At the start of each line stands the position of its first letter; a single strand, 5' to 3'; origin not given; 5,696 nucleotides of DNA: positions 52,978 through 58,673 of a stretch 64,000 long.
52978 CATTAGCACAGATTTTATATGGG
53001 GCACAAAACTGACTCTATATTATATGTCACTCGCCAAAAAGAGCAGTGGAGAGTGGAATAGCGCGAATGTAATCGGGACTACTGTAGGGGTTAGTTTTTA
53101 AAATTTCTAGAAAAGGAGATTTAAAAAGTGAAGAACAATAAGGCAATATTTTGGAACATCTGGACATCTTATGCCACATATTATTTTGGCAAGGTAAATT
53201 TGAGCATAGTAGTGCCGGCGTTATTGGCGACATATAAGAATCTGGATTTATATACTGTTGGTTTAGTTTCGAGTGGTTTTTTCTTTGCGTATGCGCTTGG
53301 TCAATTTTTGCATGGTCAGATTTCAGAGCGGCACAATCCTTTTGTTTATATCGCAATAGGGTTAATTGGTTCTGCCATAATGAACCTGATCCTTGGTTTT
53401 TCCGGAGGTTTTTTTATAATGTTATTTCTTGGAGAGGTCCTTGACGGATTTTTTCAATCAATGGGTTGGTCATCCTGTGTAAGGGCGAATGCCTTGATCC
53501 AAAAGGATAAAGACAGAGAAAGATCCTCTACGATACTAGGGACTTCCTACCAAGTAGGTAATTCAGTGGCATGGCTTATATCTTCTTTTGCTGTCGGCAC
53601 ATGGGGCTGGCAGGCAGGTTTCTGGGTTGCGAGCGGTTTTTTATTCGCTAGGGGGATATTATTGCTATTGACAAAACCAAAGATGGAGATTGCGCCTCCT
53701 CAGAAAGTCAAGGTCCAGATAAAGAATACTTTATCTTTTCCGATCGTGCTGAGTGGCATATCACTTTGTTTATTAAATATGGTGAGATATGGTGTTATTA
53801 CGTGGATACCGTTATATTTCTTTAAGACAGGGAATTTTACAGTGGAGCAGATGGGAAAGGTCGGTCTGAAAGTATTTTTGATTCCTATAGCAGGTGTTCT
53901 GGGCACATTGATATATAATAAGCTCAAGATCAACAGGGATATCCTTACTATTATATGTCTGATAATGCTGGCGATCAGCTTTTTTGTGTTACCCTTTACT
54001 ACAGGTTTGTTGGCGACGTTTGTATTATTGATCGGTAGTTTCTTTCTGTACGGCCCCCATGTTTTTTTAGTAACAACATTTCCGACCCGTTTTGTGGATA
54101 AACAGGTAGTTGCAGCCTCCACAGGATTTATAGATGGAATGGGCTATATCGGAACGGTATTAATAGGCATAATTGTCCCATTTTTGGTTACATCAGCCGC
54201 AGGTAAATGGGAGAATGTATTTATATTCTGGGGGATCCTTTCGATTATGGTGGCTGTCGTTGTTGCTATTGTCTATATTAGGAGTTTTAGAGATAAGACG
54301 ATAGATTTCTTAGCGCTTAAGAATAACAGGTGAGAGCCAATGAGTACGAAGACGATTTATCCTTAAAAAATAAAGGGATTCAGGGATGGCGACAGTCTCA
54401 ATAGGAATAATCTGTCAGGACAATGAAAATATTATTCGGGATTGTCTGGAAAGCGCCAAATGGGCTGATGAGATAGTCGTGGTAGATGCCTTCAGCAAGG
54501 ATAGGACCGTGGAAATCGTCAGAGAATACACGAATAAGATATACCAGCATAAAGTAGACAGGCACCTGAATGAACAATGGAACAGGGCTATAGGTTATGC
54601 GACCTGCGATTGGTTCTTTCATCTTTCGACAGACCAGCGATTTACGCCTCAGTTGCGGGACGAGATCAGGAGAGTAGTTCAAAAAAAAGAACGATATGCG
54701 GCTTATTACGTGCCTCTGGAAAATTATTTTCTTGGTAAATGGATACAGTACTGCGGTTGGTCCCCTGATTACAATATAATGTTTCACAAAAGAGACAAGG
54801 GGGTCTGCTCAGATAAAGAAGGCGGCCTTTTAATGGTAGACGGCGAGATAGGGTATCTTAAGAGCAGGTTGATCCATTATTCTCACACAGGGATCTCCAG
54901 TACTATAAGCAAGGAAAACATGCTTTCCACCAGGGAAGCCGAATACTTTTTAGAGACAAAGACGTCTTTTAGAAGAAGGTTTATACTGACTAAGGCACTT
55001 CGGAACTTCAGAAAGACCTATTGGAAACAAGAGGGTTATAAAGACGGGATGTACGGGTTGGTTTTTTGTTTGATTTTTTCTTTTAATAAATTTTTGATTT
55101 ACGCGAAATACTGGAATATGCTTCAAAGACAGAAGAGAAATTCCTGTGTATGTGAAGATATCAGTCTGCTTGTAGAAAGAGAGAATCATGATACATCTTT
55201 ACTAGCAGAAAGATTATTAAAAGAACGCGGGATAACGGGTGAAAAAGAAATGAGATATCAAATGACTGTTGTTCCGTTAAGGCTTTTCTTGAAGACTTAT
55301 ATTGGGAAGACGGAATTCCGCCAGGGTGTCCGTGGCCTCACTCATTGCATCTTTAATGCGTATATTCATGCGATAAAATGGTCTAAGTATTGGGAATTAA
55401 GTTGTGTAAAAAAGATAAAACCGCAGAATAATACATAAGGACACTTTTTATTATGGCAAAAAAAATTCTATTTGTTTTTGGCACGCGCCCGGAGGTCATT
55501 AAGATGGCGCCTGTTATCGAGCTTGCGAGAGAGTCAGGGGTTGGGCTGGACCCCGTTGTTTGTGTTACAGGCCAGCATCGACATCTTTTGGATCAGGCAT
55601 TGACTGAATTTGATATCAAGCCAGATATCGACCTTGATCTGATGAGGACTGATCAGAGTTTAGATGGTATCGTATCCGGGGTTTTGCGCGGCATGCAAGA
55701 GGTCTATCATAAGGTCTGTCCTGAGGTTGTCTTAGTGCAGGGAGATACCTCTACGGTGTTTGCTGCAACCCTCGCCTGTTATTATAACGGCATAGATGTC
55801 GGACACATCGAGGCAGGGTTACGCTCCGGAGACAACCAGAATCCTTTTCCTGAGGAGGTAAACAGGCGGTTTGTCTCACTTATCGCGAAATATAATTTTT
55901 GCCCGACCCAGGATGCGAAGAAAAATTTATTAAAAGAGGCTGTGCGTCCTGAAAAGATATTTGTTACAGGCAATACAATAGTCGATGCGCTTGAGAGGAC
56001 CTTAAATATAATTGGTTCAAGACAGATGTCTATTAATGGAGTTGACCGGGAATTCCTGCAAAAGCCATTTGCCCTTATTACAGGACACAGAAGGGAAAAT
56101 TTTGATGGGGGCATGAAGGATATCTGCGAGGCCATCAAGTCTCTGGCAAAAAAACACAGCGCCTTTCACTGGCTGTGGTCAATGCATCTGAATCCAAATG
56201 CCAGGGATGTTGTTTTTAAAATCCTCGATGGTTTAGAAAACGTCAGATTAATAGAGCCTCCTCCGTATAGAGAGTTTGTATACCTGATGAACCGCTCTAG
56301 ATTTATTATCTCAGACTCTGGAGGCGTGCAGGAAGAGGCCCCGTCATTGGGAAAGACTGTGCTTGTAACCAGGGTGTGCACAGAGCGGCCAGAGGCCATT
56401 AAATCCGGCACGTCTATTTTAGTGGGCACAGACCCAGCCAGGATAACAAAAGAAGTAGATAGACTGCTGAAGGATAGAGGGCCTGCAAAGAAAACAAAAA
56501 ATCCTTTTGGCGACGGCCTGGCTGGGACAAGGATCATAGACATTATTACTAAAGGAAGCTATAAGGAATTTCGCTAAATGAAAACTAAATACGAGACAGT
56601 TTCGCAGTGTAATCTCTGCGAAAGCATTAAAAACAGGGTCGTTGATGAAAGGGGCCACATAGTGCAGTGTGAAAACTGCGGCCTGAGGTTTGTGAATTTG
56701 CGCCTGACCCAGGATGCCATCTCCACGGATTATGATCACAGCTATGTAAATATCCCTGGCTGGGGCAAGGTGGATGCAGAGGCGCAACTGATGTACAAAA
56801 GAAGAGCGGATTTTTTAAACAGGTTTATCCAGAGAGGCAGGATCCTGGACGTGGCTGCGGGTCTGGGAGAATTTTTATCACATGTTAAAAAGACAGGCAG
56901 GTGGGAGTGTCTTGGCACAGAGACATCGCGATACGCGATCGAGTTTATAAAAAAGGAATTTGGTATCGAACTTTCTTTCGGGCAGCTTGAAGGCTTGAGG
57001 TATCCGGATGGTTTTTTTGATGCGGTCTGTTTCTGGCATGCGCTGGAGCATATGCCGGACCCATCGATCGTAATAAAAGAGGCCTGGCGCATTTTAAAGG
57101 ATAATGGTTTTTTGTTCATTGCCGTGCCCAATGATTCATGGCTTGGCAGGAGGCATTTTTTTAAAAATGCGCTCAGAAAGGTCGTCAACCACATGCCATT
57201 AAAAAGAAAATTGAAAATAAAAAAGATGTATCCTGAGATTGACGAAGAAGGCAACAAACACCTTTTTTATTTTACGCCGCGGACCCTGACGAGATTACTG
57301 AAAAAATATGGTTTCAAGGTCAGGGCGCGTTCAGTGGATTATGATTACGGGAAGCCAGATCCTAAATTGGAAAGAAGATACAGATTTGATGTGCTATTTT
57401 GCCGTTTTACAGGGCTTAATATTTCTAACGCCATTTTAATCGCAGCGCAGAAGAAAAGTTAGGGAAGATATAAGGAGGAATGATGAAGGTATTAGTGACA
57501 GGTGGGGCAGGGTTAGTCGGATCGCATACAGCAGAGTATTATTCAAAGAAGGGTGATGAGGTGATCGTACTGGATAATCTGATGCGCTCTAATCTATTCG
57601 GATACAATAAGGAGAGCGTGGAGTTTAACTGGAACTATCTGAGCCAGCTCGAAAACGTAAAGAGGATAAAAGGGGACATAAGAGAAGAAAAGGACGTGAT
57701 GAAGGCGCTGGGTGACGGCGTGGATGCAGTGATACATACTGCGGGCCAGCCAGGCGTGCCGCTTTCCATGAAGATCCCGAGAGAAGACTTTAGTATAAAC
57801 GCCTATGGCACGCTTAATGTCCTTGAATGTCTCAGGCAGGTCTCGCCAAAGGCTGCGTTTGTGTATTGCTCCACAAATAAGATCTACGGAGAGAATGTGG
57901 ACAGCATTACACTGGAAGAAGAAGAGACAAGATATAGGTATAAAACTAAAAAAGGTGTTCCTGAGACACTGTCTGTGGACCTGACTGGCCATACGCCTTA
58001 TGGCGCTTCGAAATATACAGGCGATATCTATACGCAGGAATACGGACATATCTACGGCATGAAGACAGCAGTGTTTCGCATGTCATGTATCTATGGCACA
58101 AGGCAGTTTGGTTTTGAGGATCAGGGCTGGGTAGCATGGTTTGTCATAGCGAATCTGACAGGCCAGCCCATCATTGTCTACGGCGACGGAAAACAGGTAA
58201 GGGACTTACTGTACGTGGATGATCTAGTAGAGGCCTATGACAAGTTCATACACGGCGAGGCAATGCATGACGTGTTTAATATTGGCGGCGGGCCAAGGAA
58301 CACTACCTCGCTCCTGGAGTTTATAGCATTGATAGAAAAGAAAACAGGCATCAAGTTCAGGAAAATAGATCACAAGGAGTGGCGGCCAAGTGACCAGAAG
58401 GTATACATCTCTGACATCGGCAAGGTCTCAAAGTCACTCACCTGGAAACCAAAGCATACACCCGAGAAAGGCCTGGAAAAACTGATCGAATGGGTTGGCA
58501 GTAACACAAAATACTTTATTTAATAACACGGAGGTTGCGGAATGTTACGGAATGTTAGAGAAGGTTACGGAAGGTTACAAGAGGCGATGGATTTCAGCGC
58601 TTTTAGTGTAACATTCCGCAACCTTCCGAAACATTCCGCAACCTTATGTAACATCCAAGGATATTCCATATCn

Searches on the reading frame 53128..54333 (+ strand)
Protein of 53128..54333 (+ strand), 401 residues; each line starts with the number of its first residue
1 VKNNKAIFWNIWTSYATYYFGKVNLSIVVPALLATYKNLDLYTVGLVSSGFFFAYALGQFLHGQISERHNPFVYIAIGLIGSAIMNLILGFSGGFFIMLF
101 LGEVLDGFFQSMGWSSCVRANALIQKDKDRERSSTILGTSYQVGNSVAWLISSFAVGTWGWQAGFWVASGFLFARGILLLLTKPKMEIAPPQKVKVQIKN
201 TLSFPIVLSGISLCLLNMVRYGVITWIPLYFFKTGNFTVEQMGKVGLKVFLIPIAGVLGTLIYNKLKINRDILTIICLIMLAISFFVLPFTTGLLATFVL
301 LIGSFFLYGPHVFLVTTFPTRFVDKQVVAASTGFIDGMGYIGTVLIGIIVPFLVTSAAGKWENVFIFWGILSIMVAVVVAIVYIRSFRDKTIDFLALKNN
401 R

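Call 5: search_protein_families(library=pfam, proteins=[window:53128-54333:+])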
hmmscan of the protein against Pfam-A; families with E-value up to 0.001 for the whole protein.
window:53128-54333:+ (401 aa): 1 family
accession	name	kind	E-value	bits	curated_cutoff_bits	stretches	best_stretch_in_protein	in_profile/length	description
PF07690.21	MFS_1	-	4.1e-35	121.8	33.4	1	11-345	1-345/347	Major Facilitator Superfamily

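Call 9: search_protein_families(library=ncbifam, proteins=[window:53128-54333:+], max_evalue=0.01)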
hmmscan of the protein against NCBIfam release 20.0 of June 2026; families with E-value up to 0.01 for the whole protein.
window:53128-54333:+ (401 aa): 8 families
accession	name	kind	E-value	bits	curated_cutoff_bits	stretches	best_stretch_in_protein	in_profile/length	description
TIGR00881.1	2A0104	subfamily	2.9e-31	108.9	407.75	2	12-180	1-168/379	phosphoglycerate transporter protein PgtP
NF008661.1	PRK11663.1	subfamily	3.3e-26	92.3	564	2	6-180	30-202/439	MFS transporter family glucose-6-phosphate receptor UhpC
NF008433.0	PRK11273.1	equivalog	3.3e-23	82.5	748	2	6-169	29-194/452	glycerol-3-phosphate transporter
TIGR00712.1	glpT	equivalog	4.8e-23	81.9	632.55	2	6-168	29-193/440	glycerol-3-phosphate transporter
NF047787.1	PhglyTportPgtP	equivalog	1.3e-19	70.3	750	2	10-170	33-194/451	phosphoglycerate transporter PgtP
TIGR00893.1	2A0114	subfamily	7.3e-10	38.3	395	2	212-381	223-397/399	D-galactonate transporter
TIGR00880.1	2_A_01_02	superfamily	2.1e-07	31.1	131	1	51-181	3-136/141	multidrug resistance protein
TIGR00895.1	2A0115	subfamily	6.8e-06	25.2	418.55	2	210-353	256-397/398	aromatic acid/H+ symport family MFS transporter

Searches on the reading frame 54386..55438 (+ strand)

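Call 5: search_protein_families(library=pfam, proteins=[window:54386-55438:+])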
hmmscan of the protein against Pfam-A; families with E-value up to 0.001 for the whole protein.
window:54386-55438:+ (350 aa): 1 family
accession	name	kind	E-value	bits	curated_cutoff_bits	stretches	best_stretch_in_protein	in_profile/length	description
PF00535.33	Glycos_transf_2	-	1.2e-11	45.3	23.3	1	5-100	1-102/168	Glycosyl transferase family 2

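Call 9: search_protein_families(library=ncbifam, proteins=[window:54386-55438:+], max_evalue=0.01)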
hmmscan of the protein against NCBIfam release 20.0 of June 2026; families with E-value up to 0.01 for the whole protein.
window:54386-55438:+ (350 aa): 3 families
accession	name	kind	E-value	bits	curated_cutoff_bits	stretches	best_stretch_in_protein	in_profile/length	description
TIGR04283.1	glyco_like_mftF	equivalog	1.8e-10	40.8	182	1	21-109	22-109/221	TIGR04283 family arsenosugar biosynthesis glycosyltransferase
TIGR04195.1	S_glycosyl_SunS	equivalog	3.1e-09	36.2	350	1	3-99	58-156/421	SunS family peptide S-glycosyltransferase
NF038302.1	EPS_HpsE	equivalog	0.0017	17.4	300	1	22-63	28-69/307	hormogonium polysaccharide biosynthesis glycosyltransferase HpsE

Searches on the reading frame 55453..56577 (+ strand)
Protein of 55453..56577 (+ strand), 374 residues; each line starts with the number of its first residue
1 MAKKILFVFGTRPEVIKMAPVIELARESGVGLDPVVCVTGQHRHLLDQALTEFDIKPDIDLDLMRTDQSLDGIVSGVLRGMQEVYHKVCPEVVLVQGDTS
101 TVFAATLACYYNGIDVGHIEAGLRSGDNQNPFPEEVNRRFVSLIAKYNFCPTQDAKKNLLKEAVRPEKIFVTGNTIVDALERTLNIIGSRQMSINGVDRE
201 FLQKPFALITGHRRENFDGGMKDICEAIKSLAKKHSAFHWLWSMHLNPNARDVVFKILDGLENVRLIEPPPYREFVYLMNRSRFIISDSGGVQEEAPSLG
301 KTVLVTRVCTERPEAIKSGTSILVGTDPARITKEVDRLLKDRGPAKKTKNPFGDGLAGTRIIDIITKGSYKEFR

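Call 7: search_protein_families(library=pfam, proteins=[window:55453-56577:+])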
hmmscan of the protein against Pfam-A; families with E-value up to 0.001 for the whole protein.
window:55453-56577:+ (374 aa): 1 family
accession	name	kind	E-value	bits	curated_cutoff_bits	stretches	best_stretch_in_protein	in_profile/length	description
PF02350.25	Epimerase_2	-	7.1e-109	364.3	30.6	1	31-365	8-346/347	UDP-N-acetylglucosamine 2-epimerase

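Call 67: search_protein_families(library=ncbifam, proteins=[window:55453-56577:+], max_evalue=1e-10)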
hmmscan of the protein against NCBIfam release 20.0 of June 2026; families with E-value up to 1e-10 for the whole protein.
window:55453-56577:+ (374 aa): 2 families
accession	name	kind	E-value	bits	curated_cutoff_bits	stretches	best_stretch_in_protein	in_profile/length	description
TIGR00236.1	wecB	equivalog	5.2e-127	424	210.15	1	4-367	2-364/366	non-hydrolyzing UDP-N-acetylglucosamine 2-epimerase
TIGR03568.1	NeuC_NnaA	equivalog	1.2e-23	83.6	235.9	1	3-365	1-365/365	UDP-N-acetylglucosamine 2-epimerase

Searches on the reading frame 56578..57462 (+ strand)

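Call 7: search_protein_families(library=pfam, proteins=[window:56578-57462:+])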
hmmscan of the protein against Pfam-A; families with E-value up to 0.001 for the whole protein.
window:56578-57462:+ (294 aa): 6 families
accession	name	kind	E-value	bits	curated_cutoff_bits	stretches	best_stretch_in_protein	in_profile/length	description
PF13489.12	Methyltransf_23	-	3.1e-24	86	27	1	74-249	11-162/164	Methyltransferase domain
PF08241.18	Methyltransf_11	-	7.8e-16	58.9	21.2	1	90-181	1-95/95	Methyltransferase domain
PF13649.12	Methyltransf_25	-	1.7e-12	48.3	27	1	89-177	1-97/97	Methyltransferase domain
PF08242.18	Methyltransf_12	-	4.3e-10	40.6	30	1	90-179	1-98/98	Methyltransferase domain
PF13847.12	Methyltransf_31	-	3.2e-06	27.3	27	1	88-189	6-118/145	Methyltransferase domain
PF07021.18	MetW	-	0.00011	22.4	21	1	81-185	8-111/193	Methionine biosynthesis protein MetW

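Call 67: search_protein_families(library=ncbifam, proteins=[window:56578-57462:+], max_evalue=1e-10)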
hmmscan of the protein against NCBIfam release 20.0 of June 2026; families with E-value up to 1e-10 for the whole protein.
window:56578-57462:+ (294 aa): 0 families

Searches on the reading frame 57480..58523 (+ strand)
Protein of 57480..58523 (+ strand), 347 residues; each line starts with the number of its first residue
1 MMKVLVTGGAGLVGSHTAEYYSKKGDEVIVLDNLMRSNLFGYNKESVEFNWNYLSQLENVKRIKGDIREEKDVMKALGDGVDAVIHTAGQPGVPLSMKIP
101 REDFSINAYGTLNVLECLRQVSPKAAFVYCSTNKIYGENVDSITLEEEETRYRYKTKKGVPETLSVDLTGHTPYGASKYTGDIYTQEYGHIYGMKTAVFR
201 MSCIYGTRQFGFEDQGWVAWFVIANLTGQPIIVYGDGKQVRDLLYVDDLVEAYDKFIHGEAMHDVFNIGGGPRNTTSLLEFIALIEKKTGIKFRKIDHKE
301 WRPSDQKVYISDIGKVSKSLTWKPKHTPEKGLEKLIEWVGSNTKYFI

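Call 7: search_protein_families(library=pfam, proteins=[window:57480-58523:+])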
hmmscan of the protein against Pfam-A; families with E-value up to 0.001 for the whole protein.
window:57480-58523:+ (347 aa): 6 families
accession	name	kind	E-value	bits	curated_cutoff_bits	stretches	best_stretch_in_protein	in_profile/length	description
PF01370.27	Epimerase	-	1.9e-49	168.7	20.9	1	4-269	1-240/240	NAD dependent epimerase/dehydratase family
PF16363.11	GDP_Man_Dehyd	-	5.1e-46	158.1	27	1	5-334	1-331/332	GDP-mannose 4,6 dehydratase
PF01073.25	3Beta_HSD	-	7.3e-15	55.2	22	1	5-250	1-222/280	3-beta hydroxysteroid dehydrogenase/isomerase family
PF07993.18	NAD_binding_4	-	5.7e-13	49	20.1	1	50-251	57-256/258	Male sterility protein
PF02719.21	Polysacc_synt_2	-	5.2e-11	42.7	20.2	1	4-135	1-131/293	Polysaccharide biosynthesis protein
PF04321.23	RmlD_sub_bind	-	9.4e-09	35.2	27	1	2-212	1-159/287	RmlD substrate binding domain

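Call 67: search_protein_families(library=ncbifam, proteins=[window:57480-58523:+], max_evalue=1e-10)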
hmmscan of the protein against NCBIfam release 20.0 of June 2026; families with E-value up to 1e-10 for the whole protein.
window:57480-58523:+ (347 aa): 11 families
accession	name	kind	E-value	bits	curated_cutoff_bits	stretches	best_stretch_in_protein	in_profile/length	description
TIGR01181.1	dTDP_gluc_dehyt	equivalog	3.4e-47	161.1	365.1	1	3-345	1-317/321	dTDP-glucose 4,6-dehydratase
TIGR01179.1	galE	equivalog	4.4e-36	124.4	262.3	1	3-339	1-325/332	UDP-glucose 4-epimerase GalE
NF007490.0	PRK10084.1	subfamily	2.9e-32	112.1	649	1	2-345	1-340/361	dTDP-glucose 4,6-dehydratase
TIGR04180.1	EDH_00030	hypoth_equivalog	2.3e-28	99.1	475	1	4-326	1-296/297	NAD-dependent 4,6-dehydratase LegB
NF007582.0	PRK10217.1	equivalog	2.4e-26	92.7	698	1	1-345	1-337/355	dTDP-glucose 4,6-dehydratase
NF011728.1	PRK15181.1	equivalog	5.4e-23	81.6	760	1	3-339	17-337/348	Vi polysaccharide biosynthesis UDP-N-acetylglucosaminuronic acid C-4 epimerase TviC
NF007956.0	PRK10675.1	subfamily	9.8e-23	80.8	394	1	2-140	1-132/338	UDP-glucose 4-epimerase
TIGR02622.1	CDP_4_6_dhtase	equivalog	4e-20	72.2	278.45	1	3-340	6-331/352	CDP-glucose 4,6-dehydratase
TIGR02197.1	heptose_epim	equivalog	1.9e-16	60.2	274.6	1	4-339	1-313/316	ADP-glyceromanno-heptose 6-epimerase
NF041015.1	UDPsulfquin_syn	equivalog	1.8e-13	50.2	575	1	2-324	1-348/384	UDP-sulfoquinovose synthase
TIGR01472.1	gmd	equivalog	7.6e-11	41.8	415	0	4-327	3-326/342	GDP-mannose 4,6-dehydratase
